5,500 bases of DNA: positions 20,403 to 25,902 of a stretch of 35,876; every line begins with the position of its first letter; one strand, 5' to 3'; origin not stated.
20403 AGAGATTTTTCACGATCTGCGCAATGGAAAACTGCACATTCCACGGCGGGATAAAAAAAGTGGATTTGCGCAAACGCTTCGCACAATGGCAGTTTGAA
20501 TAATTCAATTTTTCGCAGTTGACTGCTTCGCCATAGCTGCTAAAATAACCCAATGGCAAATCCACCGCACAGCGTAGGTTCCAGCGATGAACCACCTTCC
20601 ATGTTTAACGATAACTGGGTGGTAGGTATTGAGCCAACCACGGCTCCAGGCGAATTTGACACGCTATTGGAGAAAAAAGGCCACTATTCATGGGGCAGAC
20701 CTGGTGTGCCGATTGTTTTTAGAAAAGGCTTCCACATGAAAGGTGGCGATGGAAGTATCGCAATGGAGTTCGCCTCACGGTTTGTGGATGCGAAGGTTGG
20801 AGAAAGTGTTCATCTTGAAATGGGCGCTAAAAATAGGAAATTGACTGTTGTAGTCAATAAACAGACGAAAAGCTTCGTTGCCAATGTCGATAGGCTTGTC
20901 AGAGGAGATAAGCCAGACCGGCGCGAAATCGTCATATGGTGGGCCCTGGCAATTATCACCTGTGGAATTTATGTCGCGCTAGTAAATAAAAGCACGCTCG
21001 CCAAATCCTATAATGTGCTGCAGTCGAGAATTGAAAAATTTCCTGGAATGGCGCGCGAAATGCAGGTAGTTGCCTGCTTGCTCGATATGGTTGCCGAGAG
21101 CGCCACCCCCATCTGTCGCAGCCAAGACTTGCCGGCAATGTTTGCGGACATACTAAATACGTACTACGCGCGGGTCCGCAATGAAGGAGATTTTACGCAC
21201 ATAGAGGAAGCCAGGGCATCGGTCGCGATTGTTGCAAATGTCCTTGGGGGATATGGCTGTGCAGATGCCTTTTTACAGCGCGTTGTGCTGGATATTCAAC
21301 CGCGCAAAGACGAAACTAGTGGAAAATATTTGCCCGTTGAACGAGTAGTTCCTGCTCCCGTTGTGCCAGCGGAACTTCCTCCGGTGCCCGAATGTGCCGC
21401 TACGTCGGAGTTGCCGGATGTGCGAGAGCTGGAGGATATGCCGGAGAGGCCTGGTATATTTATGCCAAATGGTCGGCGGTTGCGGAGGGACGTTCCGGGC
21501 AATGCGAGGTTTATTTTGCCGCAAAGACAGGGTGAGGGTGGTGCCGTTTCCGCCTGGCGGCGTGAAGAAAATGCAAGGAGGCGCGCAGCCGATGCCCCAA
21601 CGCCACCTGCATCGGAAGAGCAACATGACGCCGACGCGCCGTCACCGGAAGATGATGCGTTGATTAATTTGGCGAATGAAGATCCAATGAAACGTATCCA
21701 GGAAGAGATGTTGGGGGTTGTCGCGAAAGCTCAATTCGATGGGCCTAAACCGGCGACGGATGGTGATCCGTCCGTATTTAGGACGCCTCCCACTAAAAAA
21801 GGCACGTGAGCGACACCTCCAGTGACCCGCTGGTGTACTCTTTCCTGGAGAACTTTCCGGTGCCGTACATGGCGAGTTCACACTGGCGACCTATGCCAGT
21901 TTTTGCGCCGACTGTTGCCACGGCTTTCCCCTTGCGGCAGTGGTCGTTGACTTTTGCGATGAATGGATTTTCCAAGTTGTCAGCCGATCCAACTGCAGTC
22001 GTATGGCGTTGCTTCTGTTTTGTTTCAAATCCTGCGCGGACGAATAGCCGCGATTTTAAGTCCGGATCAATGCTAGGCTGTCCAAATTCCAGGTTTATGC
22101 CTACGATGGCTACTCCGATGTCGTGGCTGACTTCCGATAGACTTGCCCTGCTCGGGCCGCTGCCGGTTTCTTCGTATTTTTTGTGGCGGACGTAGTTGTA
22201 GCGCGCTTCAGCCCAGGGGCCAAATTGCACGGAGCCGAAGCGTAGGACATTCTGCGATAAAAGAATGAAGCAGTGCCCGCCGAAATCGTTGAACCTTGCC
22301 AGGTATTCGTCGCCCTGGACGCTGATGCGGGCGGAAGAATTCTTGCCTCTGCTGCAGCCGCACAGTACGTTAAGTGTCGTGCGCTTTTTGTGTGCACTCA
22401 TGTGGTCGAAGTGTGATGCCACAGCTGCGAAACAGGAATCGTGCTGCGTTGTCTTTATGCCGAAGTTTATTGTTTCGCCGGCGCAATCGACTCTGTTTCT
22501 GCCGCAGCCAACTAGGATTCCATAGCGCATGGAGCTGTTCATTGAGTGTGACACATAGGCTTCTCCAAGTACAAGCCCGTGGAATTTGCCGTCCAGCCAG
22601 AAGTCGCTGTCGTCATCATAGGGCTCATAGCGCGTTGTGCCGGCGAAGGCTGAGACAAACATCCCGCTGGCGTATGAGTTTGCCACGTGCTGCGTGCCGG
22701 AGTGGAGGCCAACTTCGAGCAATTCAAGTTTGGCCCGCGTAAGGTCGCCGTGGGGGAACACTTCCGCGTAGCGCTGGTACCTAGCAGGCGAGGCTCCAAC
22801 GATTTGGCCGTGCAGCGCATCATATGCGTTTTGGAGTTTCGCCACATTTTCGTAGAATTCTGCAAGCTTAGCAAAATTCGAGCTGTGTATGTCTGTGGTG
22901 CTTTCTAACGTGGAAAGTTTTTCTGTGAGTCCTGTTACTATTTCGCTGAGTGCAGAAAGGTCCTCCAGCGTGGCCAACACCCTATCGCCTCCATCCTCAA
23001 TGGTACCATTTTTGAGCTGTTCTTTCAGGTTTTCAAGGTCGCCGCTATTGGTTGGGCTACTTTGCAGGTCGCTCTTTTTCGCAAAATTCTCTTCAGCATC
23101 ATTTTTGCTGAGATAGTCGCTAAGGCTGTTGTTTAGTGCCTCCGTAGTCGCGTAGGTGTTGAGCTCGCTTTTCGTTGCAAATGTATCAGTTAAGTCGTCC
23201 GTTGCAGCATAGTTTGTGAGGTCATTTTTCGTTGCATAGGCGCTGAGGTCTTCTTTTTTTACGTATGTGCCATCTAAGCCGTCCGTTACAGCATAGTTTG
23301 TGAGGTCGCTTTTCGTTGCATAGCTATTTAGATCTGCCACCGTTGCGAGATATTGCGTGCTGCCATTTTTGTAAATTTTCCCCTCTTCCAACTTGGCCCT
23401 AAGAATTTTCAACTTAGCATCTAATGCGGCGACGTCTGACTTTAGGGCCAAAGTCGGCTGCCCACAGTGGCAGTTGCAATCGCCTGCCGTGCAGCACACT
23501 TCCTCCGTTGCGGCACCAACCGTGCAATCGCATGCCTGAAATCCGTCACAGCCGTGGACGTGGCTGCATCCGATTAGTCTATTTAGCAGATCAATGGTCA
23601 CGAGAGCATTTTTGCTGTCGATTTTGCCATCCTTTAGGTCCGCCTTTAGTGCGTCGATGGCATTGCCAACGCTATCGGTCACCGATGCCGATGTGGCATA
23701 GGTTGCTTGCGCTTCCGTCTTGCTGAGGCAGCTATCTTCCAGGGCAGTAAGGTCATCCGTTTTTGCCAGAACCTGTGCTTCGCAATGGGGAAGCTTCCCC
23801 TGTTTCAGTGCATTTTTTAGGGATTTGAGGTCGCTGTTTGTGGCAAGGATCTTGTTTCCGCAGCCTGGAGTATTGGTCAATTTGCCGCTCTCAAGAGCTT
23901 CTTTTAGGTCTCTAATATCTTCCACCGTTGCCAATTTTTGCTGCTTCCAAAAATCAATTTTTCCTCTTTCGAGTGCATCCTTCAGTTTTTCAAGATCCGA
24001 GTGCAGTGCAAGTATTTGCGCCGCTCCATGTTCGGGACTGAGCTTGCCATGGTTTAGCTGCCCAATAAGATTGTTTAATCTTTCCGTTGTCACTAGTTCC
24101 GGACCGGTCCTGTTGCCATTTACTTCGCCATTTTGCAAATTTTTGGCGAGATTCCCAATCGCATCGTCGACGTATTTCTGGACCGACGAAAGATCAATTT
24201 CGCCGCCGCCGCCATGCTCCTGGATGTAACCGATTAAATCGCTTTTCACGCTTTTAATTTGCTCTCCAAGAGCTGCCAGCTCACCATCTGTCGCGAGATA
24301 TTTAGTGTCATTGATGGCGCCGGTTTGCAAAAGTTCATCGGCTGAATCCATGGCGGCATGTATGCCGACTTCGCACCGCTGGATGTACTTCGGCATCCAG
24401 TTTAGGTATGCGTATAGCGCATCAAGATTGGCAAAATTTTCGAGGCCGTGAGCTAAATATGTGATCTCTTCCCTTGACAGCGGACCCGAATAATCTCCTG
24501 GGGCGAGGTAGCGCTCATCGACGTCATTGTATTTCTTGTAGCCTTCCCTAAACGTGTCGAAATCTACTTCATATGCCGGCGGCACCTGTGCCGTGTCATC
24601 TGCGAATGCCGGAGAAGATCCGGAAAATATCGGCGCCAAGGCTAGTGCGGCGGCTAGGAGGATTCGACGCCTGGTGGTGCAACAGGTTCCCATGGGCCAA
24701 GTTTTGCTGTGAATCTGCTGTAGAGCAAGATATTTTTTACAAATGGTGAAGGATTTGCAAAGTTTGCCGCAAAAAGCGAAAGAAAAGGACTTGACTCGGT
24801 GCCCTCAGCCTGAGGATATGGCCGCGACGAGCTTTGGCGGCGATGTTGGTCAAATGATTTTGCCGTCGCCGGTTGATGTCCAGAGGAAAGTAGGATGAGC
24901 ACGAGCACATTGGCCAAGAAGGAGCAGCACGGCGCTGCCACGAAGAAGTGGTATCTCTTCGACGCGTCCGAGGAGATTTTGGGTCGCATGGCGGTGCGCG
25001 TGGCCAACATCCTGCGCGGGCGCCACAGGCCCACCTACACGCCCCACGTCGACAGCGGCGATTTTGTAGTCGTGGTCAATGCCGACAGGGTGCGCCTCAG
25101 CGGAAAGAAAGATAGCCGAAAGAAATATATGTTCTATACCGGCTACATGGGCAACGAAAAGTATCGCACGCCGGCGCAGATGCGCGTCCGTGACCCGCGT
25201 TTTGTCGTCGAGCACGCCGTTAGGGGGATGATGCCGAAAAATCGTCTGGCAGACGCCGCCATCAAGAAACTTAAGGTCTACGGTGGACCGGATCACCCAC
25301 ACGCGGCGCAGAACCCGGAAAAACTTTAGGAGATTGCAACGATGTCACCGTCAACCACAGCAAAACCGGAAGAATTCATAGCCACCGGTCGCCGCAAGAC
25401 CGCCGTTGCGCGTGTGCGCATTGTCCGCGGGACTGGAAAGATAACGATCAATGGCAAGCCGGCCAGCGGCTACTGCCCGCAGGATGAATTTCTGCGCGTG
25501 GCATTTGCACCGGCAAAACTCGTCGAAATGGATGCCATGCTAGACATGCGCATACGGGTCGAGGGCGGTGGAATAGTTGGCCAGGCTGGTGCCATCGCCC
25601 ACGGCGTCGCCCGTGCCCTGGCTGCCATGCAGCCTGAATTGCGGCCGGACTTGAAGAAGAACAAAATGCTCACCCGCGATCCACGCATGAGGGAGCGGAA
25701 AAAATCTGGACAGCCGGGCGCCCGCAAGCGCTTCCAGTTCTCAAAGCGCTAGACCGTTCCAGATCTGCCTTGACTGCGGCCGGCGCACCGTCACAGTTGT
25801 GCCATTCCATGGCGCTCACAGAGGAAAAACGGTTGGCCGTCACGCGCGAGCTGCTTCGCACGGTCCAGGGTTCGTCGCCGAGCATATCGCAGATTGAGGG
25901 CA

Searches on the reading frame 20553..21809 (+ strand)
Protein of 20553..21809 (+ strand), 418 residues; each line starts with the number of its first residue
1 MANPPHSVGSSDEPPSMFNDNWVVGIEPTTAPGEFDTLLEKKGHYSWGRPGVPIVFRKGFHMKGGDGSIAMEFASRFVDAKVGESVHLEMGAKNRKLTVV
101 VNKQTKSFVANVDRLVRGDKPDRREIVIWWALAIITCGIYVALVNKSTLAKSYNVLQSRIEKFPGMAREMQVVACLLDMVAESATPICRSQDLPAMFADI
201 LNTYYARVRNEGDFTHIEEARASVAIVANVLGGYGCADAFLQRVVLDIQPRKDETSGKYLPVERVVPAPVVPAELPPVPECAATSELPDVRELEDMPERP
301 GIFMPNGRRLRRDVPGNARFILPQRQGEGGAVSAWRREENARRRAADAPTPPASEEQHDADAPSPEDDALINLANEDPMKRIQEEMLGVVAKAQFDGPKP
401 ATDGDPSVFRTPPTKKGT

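Call 9: search_protein_families(library=pfam, proteins=[window:20553-21809:+], max_evalue=0.001)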
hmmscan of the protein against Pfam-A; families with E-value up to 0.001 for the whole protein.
window:20553-21809:+ (418 aa): 0 families

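Call 27: search_protein_families(library=ncbifam, proteins=[window:20553-21809:+], max_evalue=0.01)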
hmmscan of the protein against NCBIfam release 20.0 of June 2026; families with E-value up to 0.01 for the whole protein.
window:20553-21809:+ (418 aa): 0 families

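Call 61: search_protein_families(library=pfam, proteins=[window:20553-21809:+], max_evalue=1)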
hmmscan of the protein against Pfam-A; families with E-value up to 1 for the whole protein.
window:20553-21809:+ (418 aa): 1 family
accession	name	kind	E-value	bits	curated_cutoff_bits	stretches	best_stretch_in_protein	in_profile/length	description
PF14018.11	DUF4234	-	0.033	14.7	25.3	1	124-142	1-19/70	Domain of unknown function (DUF4234)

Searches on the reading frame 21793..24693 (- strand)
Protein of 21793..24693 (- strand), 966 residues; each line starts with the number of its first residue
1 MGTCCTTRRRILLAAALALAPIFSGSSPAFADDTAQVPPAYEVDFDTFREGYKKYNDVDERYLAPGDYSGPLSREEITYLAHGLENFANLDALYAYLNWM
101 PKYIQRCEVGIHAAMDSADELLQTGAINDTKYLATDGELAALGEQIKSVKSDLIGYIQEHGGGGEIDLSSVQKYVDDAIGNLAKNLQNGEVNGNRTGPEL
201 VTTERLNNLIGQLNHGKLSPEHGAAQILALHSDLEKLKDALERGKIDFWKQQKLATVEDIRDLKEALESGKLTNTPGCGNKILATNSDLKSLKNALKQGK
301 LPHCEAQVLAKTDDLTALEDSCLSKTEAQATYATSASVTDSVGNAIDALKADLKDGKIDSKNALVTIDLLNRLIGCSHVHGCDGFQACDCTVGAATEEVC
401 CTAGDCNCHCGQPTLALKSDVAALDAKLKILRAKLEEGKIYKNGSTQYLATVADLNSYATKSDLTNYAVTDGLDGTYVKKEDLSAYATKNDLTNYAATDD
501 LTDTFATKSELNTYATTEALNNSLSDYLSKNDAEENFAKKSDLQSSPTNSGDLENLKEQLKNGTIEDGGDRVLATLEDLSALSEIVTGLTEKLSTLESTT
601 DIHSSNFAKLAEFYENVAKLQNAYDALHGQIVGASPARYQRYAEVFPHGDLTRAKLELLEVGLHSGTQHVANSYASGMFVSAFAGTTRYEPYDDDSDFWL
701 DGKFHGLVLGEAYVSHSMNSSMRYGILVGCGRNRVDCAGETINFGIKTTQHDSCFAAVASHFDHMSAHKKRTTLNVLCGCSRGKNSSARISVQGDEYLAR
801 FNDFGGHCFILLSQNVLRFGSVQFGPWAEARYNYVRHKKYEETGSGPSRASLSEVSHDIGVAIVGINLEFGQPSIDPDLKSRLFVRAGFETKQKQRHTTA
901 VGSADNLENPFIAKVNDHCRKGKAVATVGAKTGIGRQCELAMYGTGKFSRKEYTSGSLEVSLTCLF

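Call 9: search_protein_families(library=pfam, proteins=[window:21793-24693:-], max_evalue=0.001)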
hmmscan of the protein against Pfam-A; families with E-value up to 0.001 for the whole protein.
window:21793-24693:- (966 aa): 1 family
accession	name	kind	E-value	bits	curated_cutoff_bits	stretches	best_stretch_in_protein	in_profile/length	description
PF03797.25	Autotransporter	-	3.2e-10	40.6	26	1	679-938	2-248/255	Autotransporter beta-domain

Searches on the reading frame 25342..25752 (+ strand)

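Call 9: search_protein_families(library=pfam, proteins=[window:25342-25752:+], max_evalue=0.001)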
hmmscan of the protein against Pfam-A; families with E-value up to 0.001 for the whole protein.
window:25342-25752:+ (136 aa): 1 family
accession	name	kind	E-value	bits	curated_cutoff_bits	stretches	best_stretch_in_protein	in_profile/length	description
PF00380.25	Ribosomal_S9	-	4.2e-44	150.3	22.5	1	16-136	1-121/121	Ribosomal protein S9/S16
